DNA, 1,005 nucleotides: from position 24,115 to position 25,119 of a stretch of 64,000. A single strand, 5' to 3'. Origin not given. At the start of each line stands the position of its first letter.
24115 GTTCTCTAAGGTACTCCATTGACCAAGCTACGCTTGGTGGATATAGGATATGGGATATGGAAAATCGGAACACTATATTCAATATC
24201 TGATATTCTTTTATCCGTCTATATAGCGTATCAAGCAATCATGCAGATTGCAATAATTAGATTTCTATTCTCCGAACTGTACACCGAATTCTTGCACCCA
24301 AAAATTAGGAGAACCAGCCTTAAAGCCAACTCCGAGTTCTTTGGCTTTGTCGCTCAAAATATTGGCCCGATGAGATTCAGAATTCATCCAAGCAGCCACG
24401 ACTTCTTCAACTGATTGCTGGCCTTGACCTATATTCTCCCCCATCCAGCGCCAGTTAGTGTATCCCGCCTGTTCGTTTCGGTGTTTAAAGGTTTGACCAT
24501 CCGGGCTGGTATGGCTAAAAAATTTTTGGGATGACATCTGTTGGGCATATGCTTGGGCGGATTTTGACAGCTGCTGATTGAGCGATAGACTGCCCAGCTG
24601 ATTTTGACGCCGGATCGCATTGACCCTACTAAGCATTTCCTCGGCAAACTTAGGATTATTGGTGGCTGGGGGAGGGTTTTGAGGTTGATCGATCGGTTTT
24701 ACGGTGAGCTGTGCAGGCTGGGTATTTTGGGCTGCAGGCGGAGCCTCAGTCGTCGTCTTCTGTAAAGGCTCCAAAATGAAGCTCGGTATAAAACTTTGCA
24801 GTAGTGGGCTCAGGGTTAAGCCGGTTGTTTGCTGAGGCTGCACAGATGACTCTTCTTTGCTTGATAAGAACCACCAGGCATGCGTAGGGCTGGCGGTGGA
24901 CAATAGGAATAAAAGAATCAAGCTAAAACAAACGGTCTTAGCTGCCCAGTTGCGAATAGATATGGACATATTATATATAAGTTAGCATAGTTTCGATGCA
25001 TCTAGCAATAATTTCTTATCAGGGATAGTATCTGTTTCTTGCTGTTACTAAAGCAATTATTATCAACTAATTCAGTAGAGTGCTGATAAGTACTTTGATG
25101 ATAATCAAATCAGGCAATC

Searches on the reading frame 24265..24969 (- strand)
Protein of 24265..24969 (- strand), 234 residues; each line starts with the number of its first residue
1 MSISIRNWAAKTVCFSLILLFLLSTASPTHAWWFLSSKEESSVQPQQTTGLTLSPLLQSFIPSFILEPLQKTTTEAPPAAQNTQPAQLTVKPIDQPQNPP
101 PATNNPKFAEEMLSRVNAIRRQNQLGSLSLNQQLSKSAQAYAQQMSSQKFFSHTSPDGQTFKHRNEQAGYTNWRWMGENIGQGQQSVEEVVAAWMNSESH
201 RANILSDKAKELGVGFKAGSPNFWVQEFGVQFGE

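Call 10: search_protein_families(library=pfam, proteins=[window:24265-24969:-])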
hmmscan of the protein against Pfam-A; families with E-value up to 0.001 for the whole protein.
window:24265-24969:- (234 aa): 1 family
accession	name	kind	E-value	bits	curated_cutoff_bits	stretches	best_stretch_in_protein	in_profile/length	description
PF00188.32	CAP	-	2.3e-24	86.9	21.1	1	113-228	1-117/117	Cysteine-rich secretory protein family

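Call 15: find_encoding_contigs(protein=window:24265-24969:-, flank=6000, max_places=8)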
Protein window:24265-24969:- (234 aa): 3 contigs read that carry it; 3 places shown.
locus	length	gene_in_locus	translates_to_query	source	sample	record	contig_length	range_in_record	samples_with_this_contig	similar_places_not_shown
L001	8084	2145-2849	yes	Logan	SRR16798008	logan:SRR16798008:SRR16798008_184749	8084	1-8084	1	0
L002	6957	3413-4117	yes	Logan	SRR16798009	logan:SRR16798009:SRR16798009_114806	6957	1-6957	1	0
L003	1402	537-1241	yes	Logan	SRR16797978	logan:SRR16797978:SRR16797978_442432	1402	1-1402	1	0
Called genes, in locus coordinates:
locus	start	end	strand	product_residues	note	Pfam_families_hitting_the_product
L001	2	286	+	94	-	?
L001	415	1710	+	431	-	PF13742:tRNA_anti_2, PF02601:Exonuc_VII_L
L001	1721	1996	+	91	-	PF02609:Exonuc_VII_S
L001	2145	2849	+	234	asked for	PF00188:CAP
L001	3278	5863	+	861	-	PF02861:Clp_N, PF23569:NBD_SMAX1, PF00004:AAA, PF17871:AAA_lid_9, PF00004:AAA, PF07724:AAA_2, PF07728:AAA_5, PF10431:ClpB_D2-small, +10 more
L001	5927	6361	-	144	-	-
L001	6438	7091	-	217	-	PF09335:VTT_dom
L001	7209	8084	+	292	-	?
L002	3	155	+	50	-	?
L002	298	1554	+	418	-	PF00890:FAD_binding_2 (faint), PF07992:Pyr_redox_2, PF13738:Pyr_redox_3 (weak), PF00070:Pyr_redox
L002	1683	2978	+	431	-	PF13742:tRNA_anti_2, PF02601:Exonuc_VII_L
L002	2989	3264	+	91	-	PF02609:Exonuc_VII_S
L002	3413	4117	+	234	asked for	PF00188:CAP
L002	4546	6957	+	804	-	?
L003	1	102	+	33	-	?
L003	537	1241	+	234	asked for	PF00188:CAP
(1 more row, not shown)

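Call 44: find_homologous_proteins(query=window:24265-24969:-, max_evalue=1e-10)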
Query window:24265-24969:- (234 aa): 524 proteins with E <= 1e-10 among 991 candidates; the best 120 are listed.
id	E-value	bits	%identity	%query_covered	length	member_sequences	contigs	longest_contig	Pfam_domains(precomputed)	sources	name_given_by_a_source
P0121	9.3e-151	517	100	100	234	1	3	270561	PF00188.33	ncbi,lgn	-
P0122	5.3e-68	247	55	88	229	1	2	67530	PF00188.33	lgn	-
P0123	2.5e-66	241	55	92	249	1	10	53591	PF00188.33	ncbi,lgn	-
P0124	6.3e-66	240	52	95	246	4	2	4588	PF00188.33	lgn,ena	-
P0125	2.2e-65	238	51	95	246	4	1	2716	PF00188.33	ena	-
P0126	3.0e-64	234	51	95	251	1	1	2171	PF00188.33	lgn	-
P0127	2.3e-63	232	53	92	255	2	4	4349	PF00188.33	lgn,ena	-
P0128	4.1e-61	224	51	95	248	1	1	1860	PF00188.33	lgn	-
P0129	4.2e-59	218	49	95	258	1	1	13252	PF00188.33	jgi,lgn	jgi:uncharacterized protein YkwD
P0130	1.8e-57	212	49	94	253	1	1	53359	PF00188.33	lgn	-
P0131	5.2e-57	211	48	93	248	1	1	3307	PF00188.33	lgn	-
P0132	6.6e-57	210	49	95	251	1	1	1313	PF00188.33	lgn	-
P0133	1.1e-55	206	46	97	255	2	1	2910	PF00188.33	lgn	-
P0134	3.0e-54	202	50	89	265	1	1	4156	PF00188.33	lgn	-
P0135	5.9e-49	184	48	91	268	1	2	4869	PF00188.33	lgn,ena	-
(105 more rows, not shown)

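Call 45: find_encoding_contigs(protein=P0122, flank=3500, max_places=2)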
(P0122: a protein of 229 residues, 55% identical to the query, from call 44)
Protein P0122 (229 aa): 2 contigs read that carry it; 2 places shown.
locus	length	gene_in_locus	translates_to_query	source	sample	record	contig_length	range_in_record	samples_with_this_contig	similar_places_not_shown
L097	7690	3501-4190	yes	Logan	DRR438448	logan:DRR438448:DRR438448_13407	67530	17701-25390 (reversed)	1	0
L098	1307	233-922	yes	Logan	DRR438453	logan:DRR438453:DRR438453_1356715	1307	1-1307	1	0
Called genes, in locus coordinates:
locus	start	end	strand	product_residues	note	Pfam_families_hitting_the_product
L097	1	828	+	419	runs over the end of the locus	PF07992:Pyr_redox_2, PF13738:Pyr_redox_3 (weak), PF00070:Pyr_redox, PF14759:Reductase_C (weak)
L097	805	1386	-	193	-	PF03352:Adenine_glyco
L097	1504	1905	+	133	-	-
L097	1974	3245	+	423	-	PF13742:tRNA_anti_2, PF02601:Exonuc_VII_L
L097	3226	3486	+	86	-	PF02609:Exonuc_VII_S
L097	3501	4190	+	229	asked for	PF00188:CAP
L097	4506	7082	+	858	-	PF02861:Clp_N, PF23569:NBD_SMAX1, PF00004:AAA, PF17871:AAA_lid_9, PF00004:AAA, PF07724:AAA_2, PF07728:AAA_5, PF10431:ClpB_D2-small, +8 more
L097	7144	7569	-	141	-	-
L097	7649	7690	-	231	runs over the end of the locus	PF09335:VTT_dom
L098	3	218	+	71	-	?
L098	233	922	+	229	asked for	PF00188:CAP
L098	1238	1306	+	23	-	?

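Call 46: find_encoding_contigs(protein=P0130, flank=3500, max_places=2)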
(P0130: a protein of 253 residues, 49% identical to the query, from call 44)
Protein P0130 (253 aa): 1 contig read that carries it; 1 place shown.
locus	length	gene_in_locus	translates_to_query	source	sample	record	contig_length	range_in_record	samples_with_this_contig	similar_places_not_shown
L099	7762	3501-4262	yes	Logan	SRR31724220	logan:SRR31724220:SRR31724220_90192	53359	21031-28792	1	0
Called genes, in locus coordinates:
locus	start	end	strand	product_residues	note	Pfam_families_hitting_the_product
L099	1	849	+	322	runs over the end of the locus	PF14378:PAP2_3, PF01569:PAP2 (weak)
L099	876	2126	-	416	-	PF13393:tRNA-synt_His, PF12745:HGTP_anticodon2 (weak), PF03129:HGTP_anticodon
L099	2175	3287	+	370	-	PF09587:PGA_cap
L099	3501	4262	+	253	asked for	PF00188:CAP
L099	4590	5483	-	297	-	PF13624:SurA_N_3 (weak)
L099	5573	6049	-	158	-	PF00588:SpoU_methylase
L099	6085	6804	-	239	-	PF03167:UDG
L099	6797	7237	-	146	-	-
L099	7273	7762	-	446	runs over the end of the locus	PF05496:RuvB_N, PF13604:AAA_30 (faint), PF20720:nSTAND3 (weak), PF00004:AAA, PF07728:AAA_5 (faint), PF13173:AAA_14 (weak), PF16193:AAA_assoc_2, PF12002:MgsA_C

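Call 47: find_encoding_contigs(protein=P0129, flank=3500, max_places=2)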
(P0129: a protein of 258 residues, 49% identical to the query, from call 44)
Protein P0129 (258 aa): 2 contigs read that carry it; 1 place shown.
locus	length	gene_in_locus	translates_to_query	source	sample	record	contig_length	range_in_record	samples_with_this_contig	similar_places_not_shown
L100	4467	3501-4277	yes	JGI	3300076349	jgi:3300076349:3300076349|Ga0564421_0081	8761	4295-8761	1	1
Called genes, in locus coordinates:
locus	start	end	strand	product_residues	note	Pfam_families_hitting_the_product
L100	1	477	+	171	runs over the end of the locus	-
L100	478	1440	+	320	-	PF14378:PAP2_3, PF01569:PAP2 (weak)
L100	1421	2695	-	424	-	PF00152:tRNA-synt_2 (faint), PF13393:tRNA-synt_His, PF03129:HGTP_anticodon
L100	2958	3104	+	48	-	-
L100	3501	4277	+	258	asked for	PF00188:CAP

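Call 48: find_encoding_contigs(protein=P0135, flank=3500, max_places=2)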
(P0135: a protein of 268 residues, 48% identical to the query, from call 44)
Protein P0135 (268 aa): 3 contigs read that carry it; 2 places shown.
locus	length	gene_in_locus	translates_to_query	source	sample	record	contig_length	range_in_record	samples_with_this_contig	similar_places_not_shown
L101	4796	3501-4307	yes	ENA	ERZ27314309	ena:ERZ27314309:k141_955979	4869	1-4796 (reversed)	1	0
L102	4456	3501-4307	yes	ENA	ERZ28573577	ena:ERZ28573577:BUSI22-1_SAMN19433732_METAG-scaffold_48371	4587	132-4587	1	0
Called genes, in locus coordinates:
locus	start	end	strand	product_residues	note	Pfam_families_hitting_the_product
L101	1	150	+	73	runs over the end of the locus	?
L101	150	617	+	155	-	-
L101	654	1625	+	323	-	PF14378:PAP2_3, PF01569:PAP2 (weak)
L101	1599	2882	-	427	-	PF13393:tRNA-synt_His, PF00587:tRNA-synt_2b (weak), PF03129:HGTP_anticodon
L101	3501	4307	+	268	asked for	PF00188:CAP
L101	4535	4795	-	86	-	?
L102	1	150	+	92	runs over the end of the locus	?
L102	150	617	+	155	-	-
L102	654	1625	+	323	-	PF14378:PAP2_3, PF01569:PAP2 (weak)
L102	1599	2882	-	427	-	PF13393:tRNA-synt_His, PF00587:tRNA-synt_2b (weak), PF03129:HGTP_anticodon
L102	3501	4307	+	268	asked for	PF00188:CAP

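Call 71: find_encoding_contigs(protein=P0134, flank=2500, max_places=4)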
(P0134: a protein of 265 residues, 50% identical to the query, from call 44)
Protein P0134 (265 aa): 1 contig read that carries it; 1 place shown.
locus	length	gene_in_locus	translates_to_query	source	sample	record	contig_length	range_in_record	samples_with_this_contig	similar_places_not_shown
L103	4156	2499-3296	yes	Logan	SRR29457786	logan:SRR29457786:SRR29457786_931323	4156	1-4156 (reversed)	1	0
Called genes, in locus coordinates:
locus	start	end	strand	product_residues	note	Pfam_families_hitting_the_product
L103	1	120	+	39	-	?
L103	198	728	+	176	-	-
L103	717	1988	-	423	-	PF00152:tRNA-synt_2 (faint), PF13393:tRNA-synt_His, PF00587:tRNA-synt_2b (weak), PF03129:HGTP_anticodon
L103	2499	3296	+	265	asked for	PF00188:CAP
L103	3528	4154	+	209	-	?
